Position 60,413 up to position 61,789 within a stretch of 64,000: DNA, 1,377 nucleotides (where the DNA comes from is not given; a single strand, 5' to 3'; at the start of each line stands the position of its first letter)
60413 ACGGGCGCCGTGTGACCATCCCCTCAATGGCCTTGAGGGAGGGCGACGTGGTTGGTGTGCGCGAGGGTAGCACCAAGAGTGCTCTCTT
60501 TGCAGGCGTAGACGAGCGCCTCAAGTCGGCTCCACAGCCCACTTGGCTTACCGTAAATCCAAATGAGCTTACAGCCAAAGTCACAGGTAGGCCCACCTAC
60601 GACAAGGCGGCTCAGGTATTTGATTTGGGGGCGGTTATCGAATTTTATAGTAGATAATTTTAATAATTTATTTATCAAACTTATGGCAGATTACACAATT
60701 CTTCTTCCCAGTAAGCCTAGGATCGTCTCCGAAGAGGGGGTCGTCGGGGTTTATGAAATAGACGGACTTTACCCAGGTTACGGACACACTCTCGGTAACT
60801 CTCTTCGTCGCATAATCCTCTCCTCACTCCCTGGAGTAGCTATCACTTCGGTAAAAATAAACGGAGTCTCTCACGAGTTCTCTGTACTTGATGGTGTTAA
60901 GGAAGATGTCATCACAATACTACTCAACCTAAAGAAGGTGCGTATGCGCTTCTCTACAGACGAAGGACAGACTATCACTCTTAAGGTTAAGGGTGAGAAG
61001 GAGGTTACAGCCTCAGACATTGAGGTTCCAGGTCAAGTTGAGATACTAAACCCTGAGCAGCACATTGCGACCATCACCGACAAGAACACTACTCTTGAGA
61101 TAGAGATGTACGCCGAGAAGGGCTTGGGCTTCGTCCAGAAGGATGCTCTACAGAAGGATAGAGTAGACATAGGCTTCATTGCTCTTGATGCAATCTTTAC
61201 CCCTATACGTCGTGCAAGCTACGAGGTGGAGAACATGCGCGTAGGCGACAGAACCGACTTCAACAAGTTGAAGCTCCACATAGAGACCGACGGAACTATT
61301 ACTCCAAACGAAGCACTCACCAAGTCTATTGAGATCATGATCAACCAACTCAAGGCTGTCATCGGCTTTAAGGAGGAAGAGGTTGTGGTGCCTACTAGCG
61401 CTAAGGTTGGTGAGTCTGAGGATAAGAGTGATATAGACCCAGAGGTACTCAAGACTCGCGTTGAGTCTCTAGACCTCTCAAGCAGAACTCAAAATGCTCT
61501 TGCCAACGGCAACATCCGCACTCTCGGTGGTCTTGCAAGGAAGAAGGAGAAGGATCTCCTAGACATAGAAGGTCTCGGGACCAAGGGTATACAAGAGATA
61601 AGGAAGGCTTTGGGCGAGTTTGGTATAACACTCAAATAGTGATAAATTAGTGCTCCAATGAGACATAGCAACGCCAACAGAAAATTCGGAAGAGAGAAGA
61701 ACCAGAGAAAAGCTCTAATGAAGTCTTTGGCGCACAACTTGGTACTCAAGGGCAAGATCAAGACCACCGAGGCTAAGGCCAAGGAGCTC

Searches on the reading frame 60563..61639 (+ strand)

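Call 79: search_protein_families(library=pfam, proteins=[window:60563-61639:+], max_evalue=0.00001)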
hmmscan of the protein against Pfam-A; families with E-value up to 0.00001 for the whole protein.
window:60563-61639:+ (358 aa): 4 families
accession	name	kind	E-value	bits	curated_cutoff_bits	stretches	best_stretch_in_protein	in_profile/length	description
PF01000.31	RNA_pol_A_bac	-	6.6e-32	110.7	33.9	1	97-213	1-119/119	RNA polymerase Rpb3/RpoA insert domain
PF01193.29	RNA_pol_L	-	5.6e-23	80.9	24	1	71-263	5-74/74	RNA polymerase Rpb3/Rpb11 dimerisation domain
PF03118.21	RNA_pol_A_CTD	-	6.4e-15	55.1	23.8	1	292-351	7-66/67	Bacterial RNA polymerase, alpha chain C terminal domain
PF13656.11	RNA_pol_L_2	-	1.4e-06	28.3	27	0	234-266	40-72/75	RNA polymerase Rpb3/Rpb11 dimerisation domain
